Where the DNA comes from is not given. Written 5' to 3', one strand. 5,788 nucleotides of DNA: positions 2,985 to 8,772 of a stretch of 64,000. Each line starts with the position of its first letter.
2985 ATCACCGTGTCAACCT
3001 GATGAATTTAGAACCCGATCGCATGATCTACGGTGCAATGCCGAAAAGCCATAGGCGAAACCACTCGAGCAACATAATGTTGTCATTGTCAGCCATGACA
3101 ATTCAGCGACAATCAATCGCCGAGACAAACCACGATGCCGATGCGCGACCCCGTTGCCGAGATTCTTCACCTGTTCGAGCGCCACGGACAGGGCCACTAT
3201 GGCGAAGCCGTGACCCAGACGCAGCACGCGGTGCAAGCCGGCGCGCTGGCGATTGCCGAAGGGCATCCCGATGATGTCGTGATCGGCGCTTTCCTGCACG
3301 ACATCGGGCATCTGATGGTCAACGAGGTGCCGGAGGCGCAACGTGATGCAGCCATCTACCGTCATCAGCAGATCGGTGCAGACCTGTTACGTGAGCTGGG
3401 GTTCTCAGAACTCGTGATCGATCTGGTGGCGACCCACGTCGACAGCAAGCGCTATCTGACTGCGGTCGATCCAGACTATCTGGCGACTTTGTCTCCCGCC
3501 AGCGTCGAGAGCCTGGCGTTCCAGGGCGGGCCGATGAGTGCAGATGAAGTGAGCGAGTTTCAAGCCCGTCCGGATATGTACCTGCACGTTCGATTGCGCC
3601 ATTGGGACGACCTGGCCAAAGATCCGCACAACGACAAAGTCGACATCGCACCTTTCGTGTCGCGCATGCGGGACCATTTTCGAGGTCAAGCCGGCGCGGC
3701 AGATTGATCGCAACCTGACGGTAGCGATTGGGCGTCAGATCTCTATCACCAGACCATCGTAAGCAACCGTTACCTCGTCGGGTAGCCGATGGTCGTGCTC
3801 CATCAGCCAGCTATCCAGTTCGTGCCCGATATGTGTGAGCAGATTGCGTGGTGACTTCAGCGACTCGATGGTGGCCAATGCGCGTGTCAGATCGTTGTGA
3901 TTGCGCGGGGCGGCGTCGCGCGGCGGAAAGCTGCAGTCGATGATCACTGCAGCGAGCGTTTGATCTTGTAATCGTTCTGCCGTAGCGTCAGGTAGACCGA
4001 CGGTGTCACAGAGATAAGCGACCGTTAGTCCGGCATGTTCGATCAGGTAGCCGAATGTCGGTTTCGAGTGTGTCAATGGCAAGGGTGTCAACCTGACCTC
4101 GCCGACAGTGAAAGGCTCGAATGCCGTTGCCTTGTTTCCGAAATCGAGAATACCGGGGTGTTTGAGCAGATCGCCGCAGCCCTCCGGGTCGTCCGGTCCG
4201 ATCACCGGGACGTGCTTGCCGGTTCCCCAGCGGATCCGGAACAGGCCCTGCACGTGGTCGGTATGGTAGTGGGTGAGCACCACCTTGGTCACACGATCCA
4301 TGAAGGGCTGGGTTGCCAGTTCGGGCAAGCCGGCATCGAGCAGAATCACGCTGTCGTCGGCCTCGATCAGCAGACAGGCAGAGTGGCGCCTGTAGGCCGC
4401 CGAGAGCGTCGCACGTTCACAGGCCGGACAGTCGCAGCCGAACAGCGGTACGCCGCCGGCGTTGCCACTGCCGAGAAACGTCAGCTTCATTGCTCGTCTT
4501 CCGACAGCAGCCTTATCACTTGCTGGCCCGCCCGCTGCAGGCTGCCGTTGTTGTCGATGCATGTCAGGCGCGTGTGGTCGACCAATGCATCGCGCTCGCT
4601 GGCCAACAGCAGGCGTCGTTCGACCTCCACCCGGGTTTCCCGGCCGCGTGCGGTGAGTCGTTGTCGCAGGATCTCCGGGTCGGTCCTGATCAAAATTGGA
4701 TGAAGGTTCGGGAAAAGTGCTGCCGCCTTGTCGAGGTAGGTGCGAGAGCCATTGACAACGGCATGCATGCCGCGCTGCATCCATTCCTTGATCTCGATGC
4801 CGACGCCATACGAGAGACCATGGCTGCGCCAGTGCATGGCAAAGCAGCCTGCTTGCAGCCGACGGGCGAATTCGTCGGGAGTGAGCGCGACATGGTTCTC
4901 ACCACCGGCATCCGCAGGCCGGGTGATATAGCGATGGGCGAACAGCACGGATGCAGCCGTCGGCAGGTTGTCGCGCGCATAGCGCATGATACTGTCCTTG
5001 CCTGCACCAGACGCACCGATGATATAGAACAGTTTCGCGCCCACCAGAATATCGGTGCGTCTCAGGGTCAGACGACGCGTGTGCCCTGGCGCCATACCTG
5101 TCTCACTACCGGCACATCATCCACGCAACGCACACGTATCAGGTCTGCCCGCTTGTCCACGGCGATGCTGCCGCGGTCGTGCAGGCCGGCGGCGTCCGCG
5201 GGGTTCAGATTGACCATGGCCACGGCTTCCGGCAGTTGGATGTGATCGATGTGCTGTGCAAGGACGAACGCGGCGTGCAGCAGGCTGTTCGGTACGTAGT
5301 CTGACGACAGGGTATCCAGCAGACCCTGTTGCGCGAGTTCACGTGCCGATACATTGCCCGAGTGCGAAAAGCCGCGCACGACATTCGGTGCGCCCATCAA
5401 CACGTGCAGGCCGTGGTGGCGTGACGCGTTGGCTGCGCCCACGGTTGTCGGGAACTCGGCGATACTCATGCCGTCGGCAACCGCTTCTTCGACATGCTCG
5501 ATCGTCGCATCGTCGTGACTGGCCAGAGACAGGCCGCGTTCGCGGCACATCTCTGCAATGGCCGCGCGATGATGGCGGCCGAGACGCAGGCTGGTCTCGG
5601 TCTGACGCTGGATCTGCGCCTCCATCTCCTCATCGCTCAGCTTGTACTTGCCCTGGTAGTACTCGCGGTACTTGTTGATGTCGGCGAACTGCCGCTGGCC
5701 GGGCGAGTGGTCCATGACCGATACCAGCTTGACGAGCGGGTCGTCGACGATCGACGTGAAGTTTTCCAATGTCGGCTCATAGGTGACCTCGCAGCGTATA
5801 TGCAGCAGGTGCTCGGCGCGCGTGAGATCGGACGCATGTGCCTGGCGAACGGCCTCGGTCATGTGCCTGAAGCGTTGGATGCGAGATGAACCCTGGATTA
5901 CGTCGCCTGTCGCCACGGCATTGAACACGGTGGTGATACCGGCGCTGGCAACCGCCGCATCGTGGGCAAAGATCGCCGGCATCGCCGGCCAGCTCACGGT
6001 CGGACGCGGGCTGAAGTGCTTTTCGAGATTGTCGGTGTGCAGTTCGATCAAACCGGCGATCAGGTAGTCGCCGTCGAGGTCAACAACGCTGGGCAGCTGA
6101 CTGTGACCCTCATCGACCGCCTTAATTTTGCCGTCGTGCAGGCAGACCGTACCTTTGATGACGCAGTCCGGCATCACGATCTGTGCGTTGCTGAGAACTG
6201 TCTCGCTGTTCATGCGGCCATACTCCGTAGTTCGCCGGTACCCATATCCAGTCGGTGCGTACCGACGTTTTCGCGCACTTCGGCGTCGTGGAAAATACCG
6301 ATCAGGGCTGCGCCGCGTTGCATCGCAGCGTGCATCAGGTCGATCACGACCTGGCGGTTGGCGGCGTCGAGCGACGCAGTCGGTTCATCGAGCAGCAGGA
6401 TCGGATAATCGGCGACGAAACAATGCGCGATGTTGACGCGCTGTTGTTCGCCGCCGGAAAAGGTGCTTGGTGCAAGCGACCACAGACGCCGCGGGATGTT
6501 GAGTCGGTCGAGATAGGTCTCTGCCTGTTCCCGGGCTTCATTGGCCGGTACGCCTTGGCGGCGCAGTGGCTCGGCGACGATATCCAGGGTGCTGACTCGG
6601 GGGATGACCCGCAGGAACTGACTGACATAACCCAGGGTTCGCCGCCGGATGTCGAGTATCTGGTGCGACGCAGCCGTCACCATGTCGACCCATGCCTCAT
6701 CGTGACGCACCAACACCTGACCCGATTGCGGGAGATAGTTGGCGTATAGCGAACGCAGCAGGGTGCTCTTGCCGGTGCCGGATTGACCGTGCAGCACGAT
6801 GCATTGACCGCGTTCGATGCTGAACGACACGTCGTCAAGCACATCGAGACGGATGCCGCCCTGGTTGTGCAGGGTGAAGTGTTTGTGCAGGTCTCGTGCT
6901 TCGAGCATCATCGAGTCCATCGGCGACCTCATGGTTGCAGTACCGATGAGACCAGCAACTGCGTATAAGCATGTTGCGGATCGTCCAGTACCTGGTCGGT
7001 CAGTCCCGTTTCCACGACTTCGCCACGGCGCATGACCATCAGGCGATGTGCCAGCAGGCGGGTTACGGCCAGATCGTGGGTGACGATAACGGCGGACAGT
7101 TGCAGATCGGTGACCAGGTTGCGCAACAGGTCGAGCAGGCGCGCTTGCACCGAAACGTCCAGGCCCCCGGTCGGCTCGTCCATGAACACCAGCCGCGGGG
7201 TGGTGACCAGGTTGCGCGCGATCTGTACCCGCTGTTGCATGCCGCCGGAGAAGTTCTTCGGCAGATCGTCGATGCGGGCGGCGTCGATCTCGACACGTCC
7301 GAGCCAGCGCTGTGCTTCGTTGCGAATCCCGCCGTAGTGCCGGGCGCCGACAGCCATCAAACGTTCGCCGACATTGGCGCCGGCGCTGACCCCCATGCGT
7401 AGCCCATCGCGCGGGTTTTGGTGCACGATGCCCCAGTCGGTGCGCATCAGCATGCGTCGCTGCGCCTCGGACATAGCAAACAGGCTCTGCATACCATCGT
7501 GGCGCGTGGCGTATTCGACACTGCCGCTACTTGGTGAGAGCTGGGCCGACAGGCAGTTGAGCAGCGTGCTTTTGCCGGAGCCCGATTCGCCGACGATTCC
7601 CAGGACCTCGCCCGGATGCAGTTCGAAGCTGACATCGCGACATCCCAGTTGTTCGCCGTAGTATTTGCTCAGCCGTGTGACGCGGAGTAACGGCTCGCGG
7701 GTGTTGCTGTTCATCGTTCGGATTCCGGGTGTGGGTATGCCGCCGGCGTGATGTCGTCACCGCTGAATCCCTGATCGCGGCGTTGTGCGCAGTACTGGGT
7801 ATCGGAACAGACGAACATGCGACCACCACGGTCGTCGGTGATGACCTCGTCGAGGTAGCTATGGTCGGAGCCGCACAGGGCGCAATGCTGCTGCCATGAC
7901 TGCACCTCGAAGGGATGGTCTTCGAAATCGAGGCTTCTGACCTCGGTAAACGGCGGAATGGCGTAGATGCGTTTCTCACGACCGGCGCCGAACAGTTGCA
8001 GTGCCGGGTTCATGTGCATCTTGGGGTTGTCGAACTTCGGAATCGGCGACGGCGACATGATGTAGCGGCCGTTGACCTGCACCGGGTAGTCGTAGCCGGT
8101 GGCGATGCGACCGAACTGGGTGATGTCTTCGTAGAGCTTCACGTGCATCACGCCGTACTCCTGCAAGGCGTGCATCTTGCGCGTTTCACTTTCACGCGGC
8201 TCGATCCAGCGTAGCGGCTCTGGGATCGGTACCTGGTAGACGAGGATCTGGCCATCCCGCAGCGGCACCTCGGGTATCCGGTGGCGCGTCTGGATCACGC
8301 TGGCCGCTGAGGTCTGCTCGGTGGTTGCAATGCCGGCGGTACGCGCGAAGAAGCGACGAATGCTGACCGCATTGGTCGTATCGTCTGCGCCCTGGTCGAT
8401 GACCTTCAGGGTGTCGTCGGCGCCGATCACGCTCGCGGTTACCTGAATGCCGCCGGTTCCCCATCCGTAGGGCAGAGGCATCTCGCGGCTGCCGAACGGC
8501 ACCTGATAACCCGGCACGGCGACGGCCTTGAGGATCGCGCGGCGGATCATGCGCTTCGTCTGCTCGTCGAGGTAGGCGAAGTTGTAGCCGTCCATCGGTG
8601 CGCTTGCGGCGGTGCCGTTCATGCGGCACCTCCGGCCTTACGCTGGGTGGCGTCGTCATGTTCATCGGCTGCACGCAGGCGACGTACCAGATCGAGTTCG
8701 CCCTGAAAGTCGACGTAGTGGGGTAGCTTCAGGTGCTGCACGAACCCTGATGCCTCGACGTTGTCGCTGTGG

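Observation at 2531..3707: Orphan PhnZ-like HD oxygenase and PhnO-like acetyltransferase appended to a C-P lyase locus, with no PhnY partner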

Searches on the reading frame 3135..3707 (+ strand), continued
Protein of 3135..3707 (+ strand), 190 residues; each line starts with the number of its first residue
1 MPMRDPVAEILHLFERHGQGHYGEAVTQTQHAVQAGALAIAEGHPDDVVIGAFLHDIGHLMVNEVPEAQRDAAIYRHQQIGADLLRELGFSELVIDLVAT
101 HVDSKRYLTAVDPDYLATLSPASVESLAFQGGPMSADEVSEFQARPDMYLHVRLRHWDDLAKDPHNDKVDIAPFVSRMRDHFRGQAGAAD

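Call 81: get_annotated_region(hit=H24, flank=6000)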
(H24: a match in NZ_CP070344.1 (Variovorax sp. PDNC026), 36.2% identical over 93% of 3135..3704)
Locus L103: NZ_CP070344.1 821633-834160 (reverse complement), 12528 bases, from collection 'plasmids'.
description: Variovorax sp. PDNC026 plasmid unnamed, complete sequence
organism: Variovorax sp. PDNC026 (NCBI taxid 2811425)
taxonomy: Bacteria; Pseudomonadota; Betaproteobacteria; Burkholderiales; Comamonadaceae; Variovorax; Variovorax sp. PDNC026
host: -; source: cell culture,Plastic debris in land/lake environment; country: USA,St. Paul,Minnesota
typing (MOB-suite, as given by PLSDB): non-mobilizable
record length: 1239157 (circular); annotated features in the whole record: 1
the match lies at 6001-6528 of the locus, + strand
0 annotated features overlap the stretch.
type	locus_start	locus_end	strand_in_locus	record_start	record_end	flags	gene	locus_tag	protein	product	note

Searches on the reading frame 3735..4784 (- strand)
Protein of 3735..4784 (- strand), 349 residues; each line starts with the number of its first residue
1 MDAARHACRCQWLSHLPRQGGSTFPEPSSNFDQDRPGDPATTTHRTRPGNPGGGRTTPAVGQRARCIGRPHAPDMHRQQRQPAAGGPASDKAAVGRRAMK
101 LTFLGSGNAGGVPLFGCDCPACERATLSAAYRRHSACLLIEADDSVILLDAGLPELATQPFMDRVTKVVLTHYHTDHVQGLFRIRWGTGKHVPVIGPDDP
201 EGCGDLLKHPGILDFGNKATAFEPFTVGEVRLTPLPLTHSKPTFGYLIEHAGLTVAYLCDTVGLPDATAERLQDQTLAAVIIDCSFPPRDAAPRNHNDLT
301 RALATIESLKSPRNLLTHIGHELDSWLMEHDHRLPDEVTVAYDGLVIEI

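Call 3: search_protein_families(library=pfam, proteins=[window:3735-4784:-])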
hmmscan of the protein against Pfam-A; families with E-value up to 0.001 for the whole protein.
window:3735-4784:- (349 aa): 3 families
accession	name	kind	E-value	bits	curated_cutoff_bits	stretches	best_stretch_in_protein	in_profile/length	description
PF12706.13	Lactamase_B_2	-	6.4e-18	65.5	27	1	147-319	3-200/200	Beta-lactamase superfamily domain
PF00753.33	Lactamase_B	-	5.1e-11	43.3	22.7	1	133-321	4-196/196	Metallo-beta-lactamase superfamily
PF13483.12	Lactamase_B_3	-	0.00019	21.9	24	1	134-264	6-114/160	Beta-lactamase superfamily domain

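Call 4: search_protein_families(library=ncbifam, proteins=[window:3735-4784:-])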
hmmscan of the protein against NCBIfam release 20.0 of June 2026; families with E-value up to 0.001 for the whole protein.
window:3735-4784:- (349 aa): 10 families
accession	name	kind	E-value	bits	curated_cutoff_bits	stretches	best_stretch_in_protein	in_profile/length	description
TIGR03307.1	PhnP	equivalog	3.8e-107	357.3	272.25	1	99-346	1-248/249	phosphonate metabolism protein PhnP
NF038231.1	MBL_Geo_Pelo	equivalog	4.3e-32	111.7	360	2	223-347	135-249/250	GPMC system MBL fold metallohydrolase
NF002553.0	PRK02113.1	equivalog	7.3e-27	94.4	386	2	99-185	1-87/252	MBL fold metallo-hydrolase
TIGR02108.2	PQQ_syn_pqqB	equivalog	1.1e-07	31.6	245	1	101-188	2-102/298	pyrroloquinoline quinone biosynthesis protein PqqB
TIGR02651.1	RNase_Z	equivalog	1.1e-07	31.3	292.95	1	132-182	15-69/302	ribonuclease Z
NF000801.0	PRK00055.1-3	equivalog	8.1e-07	28.4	252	1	132-250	17-154/307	ribonuclease Z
NF047979.1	lactonase_AidB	equivalog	0.00029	20.2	360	0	163-183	92-112/271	AidB family quorum-quenching N-acyl homoserine lactonase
NF002558.0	PRK02126.1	subfamily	0.00068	18.7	315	0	145-198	28-84/345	ribonuclease Z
NF041257.1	GntH_guanitoxin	equivalog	0.00082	18.3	333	0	157-188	60-91/374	guanitoxin biosynthesis MBL fold metallo-hydrolase GntH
TIGR03413.1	GSH_gloB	equivalog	0.00092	18.6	200.8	0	145-199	21-76/248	hydroxyacylglutathione hydrolase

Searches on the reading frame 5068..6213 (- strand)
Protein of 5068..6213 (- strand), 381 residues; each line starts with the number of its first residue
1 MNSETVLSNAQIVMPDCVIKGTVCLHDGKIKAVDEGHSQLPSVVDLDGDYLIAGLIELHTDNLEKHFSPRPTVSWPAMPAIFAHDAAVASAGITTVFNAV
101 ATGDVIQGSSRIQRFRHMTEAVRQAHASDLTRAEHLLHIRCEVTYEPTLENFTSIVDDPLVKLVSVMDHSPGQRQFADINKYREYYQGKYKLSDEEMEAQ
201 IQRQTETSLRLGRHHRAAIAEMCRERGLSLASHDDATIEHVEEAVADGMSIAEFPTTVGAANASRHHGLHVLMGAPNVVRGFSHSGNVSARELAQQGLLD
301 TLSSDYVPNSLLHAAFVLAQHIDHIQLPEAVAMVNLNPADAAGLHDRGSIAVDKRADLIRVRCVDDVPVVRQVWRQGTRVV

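Call 3: search_protein_families(library=pfam, proteins=[window:5068-6213:-])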
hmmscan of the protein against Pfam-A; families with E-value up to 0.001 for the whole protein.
window:5068-6213:- (381 aa): 2 families
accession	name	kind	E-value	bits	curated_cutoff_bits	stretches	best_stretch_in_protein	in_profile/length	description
PF07969.17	Amidohydro_3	-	4.9e-12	46.5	29.7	1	86-381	166-472/472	Amidohydrolase family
PF01979.26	Amidohydro_1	-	5.6e-08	32.8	25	1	87-361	44-318/345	Amidohydrolase family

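Call 4: search_protein_families(library=ncbifam, proteins=[window:5068-6213:-])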
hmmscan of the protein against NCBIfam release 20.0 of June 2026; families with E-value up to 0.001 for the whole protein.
window:5068-6213:- (381 aa): 22 families
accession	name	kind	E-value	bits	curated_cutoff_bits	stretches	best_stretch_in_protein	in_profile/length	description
NF011984.0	PRK15446.1-5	equivalog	1.5e-163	544.1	260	1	3-380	2-378/379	alpha-D-ribose 1-methylphosphonate 5-triphosphate diphosphatase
NF011983.0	PRK15446.1-4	equivalog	1.1e-156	521.5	486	1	1-381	1-379/379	alpha-D-ribose 1-methylphosphonate 5-triphosphate diphosphatase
TIGR02318.1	phosphono_phnM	equivalog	1.1e-146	488.6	390.55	1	6-380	1-375/376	phosphonate metabolism protein PhnM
NF011981.0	PRK15446.1-2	equivalog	1.8e-143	477.8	375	1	6-380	2-377/378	alpha-D-ribose 1-methylphosphonate 5-triphosphate diphosphatase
NF011982.0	PRK15446.1-3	equivalog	9.2e-119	396.7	684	1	6-381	2-377/377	alpha-D-ribose 1-methylphosphonate 5-triphosphate diphosphatase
NF011990.0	PRK15446.2-6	subfamily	1.4e-106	356.5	233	1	5-380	3-382/390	alpha-D-ribose 1-methylphosphonate 5-triphosphate diphosphatase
NF011989.0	PRK15446.2-5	equivalog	2e-89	300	565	1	4-380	3-377/385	alpha-D-ribose 1-methylphosphonate 5-triphosphate diphosphatase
NF011987.0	PRK15446.2-3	subfamily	1.4e-77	261.2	253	1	3-362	10-364/395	alpha-D-ribose 1-methylphosphonate 5-triphosphate diphosphatase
NF011986.0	PRK15446.2-2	equivalog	4.3e-75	253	465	1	6-380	4-377/406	alpha-D-ribose 1-methylphosphonate 5-triphosphate diphosphatase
NF011988.0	PRK15446.2-4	equivalog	1.1e-71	242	369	1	7-378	3-373/389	alpha-D-ribose 1-methylphosphonate 5-triphosphate diphosphatase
NF011985.0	PRK15446.2-1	equivalog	9.5e-49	166.3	656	1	5-361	4-355/397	alpha-D-ribose 1-methylphosphonate 5-triphosphate diphosphatase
NF006689.0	PRK09237.1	equivalog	1.1e-10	40.7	371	1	4-120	4-108/383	amidohydrolase/deacetylase family metallohydrolase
TIGR03178.1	allantoinase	equivalog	1.6e-08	33.8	357.85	0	5-61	2-59/441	allantoinase AllB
NF004839.0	PRK06189.1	equivalog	2.5e-07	29.7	631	0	4-61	4-62/451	allantoinase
TIGR00221.1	nagA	equivalog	1.6e-05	24.1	225.65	0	324-360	328-365/380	N-acetylglucosamine-6-phosphate deacetylase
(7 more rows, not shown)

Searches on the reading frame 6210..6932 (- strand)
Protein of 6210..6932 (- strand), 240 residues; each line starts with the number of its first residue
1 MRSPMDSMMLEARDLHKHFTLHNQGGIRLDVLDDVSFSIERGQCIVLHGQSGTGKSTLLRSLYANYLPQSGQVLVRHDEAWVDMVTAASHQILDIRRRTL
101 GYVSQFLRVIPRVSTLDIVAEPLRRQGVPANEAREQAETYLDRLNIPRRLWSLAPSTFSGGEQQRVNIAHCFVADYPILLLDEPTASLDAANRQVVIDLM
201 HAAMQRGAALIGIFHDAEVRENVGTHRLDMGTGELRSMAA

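Call 3: search_protein_families(library=pfam, proteins=[window:6210-6932:-])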
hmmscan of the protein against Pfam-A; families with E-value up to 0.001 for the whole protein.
window:6210-6932:- (240 aa): 8 families
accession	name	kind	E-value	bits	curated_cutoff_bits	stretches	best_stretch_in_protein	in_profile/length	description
PF00005.33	ABC_tran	-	3.7e-31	109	25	1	32-186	1-137/137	ABC transporter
PF13191.12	AAA_16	-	3.7e-08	34.5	32.6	1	40-203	22-123/167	AAA ATPase domain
PF13401.12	AAA_22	-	3.4e-05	24.6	27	1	41-77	4-33/130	AAA domain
PF02463.25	SMC_N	-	0.00016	21.7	40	0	153-219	132-201/220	RecF/RecN/SMC N terminal domain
PF20720.3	nSTAND3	-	0.00037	20.7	27.2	1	39-77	14-52/155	Novel STAND NTPase 3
PF03193.22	RsgA_GTPase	-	0.00039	20.7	30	1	35-65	100-129/174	RsgA GTPase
PF25199.1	nSTAND_NTPase5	-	0.00056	20.2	34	1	27-80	20-80/145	Novel STAND NTPase 5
PF13671.12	AAA_33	-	0.00081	20.2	27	0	45-108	2-64/143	AAA domain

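Call 4: search_protein_families(library=ncbifam, proteins=[window:6210-6932:-])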
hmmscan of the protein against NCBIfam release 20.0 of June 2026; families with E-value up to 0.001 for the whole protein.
window:6210-6932:- (240 aa): 188 families (the best 25 are shown)
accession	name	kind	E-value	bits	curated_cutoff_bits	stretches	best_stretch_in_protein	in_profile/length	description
TIGR02324.1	CP_lyasePhnL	equivalog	1.4e-104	348.5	256.3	1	9-230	1-222/224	phosphonate C-P lyase system protein PhnL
TIGR02673.1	FtsE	equivalog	8e-39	133.5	264.85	1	28-233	14-213/214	cell division ATP-binding protein FtsE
TIGR02211.1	LolD_lipo_ex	equivalog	4.2e-36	124.5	307.75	1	9-235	1-219/221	lipoprotein-releasing ABC transporter ATP-binding protein LolD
NF008639.0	PRK11629.1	equivalog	3.7e-34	118.2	360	1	5-236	2-225/234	lipoprotein-releasing ABC transporter ATP-binding protein LolD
TIGR03608.1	L_ocin_972_ABC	subfamily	1.1e-33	116.5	254.85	1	30-222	12-199/206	putative bacteriocin export ABC transporter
NF038007.1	ABC_ATP_DarD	equivalog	6.1e-32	110.8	375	1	24-220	13-204/218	darobactin export ABC transporter ATP-binding protein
NF008338.0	PRK11124.1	equivalog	2.6e-30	105.7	369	1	30-234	16-218/242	arginine ABC transporter ATP-binding protein ArtP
NF007027.0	PRK09493.1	equivalog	3e-30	105.3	379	1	10-234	2-213/240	glutamine ABC transporter ATP-binding protein GlnQ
TIGR02982.1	heterocyst_DevA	subfamily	6.1e-30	104.4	295.8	1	22-235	11-219/220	ABC exporter ATP-binding subunit, DevA family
TIGR04521.1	ECF_ATPase_2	equivalog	3.4e-29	101.8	330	1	20-218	9-206/279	energy-coupling factor transporter ATPase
NF007879.0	PRK10584.1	equivalog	1e-28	100.6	336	1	10-236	7-225/228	putative ABC transporter ATP-binding protein YbbA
TIGR03415.1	ABC_choXWV_ATP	equivalog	1.2e-28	100.2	483.75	1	22-227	31-235/382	choline ABC transporter ATP-binding protein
TIGR02315.1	ABC_phnC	equivalog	3.2e-28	98.8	266.1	1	29-225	15-214/243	phosphonate ABC transporter ATP-binding protein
TIGR02769.1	nickel_nikE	equivalog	4.7e-28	98.4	332.55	1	10-233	3-227/265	nickel import ATP-binding protein NikE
NF040933.2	ABC_arch_GlcV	equivalog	6.2e-28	97.7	450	1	14-202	7-186/357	glucose ABC transporter ATP-binding protein GlcV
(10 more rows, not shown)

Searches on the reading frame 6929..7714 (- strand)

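Call 3: search_protein_families(library=pfam, proteins=[window:6929-7714:-])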
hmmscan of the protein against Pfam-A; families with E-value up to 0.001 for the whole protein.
window:6929-7714:- (261 aa): 7 families
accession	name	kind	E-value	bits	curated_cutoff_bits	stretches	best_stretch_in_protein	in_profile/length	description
PF00005.33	ABC_tran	-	1.2e-30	107.3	25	1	26-182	2-136/137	ABC transporter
PF13304.12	AAA_21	-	2.8e-08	34.6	27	0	169-216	252-301/304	AAA domain, putative AbiEii toxin, Type IV TA system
PF13555.12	AAA_29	-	1.2e-05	25.4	27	1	29-65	16-51/61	P-loop containing region of AAA domain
PF08352.17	oligo_HPY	-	5.9e-05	23.8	27.1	1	234-259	1-26/65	Oligopeptide/dipeptide transporter, C-terminal region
PF13476.12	AAA_23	-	0.0002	22.5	27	1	26-57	11-41/201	AAA domain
PF13191.12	AAA_16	-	0.00061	20.8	32.6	0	36-68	25-56/167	AAA ATPase domain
PF03193.22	RsgA_GTPase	-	0.00072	19.9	30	0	26-66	98-137/174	RsgA GTPase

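Call 4: search_protein_families(library=ncbifam, proteins=[window:6929-7714:-])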
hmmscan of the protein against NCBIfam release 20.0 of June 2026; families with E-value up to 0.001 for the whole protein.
window:6929-7714:- (261 aa): 191 families (the best 25 are shown)
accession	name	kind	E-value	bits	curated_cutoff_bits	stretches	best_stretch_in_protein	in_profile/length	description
TIGR02323.1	CP_lyasePhnK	equivalog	2.2e-119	397.3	302.85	1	7-259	1-239/239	phosphonate C-P lyase system protein PhnK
NF008453.0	PRK11308.1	subfamily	3.1e-48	164.7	408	1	26-257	39-264/334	dipeptide ABC transporter ATP-binding protein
NF011713.0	PRK15134.1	equivalog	1.8e-45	155.5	834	1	18-255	295-526/529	microcin C ABC transporter ATP-binding protein YejF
NF011659.0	PRK15079.1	equivalog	2e-45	154.9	540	1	26-259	41-269/334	murein tripeptide/oligopeptide ABC transporter ATP binding protein OppF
NF043079.1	MMSYN1_0167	equivalog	1.2e-43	149.7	740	2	97-259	311-475/561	oligopeptide ABC transporter ATP-binding protein OppD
NF043071.1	DppF_dipep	equivalog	3.8e-43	148.2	660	1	27-257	41-265/331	dipeptide ABC transporter ATP-binding subunit DppF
NF008246.0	PRK11022.1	equivalog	1e-42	146.4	541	1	9-257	3-256/326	dipeptide ABC transporter ATP-binding protein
NF007613.0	PRK10261.1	equivalog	1.4e-41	142.7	1077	1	25-259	32-273/623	glutathione ABC transporter ATP-binding protein GsiA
TIGR02770.1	nickel_nikD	equivalog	3.1e-41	141.2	318.7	1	26-257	3-228/230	nickel import ATP-binding protein NikD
NF007010.1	PRK09473.1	subfamily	2e-40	138.5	575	1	20-258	16-254/318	oligopeptide ABC transporter ATP-binding protein OppD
NF047576.1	opine_ATP_CntF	equivalog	4.2e-39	134.4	385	1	25-257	20-252/264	staphylopine uptake ABC transporter ATP-binding protein CntF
NF047578.1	opine_ATP_CntD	equivalog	8e-39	133.5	380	1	25-257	20-252/266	staphylopine uptake ABC transporter ATP-binding protein CntD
TIGR02769.1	nickel_nikE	equivalog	2.4e-38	132.2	332.55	1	25-260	27-255/265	nickel import ATP-binding protein NikE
NF043078.1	MMSYN1_0168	equivalog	1e-37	130.1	800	2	152-261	491-600/649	oligopeptide ABC transporter ATP-binding protein OppF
TIGR04521.1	ECF_ATPase_2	equivalog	1.4e-36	126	330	1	24-248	20-238/279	energy-coupling factor transporter ATPase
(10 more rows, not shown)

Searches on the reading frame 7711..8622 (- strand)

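Call 3: search_protein_families(library=pfam, proteins=[window:7711-8622:-])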
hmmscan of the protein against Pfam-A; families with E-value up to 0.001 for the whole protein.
window:7711-8622:- (303 aa): 1 family
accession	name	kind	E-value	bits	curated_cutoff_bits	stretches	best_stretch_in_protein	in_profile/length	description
PF06007.16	PhnJ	-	6e-152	504.8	25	1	12-283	2-274/275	Phosphonate metabolism protein PhnJ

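Call 4: search_protein_families(library=ncbifam, proteins=[window:7711-8622:-])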
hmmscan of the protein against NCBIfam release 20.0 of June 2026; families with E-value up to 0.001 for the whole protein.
window:7711-8622:- (303 aa): 0 families
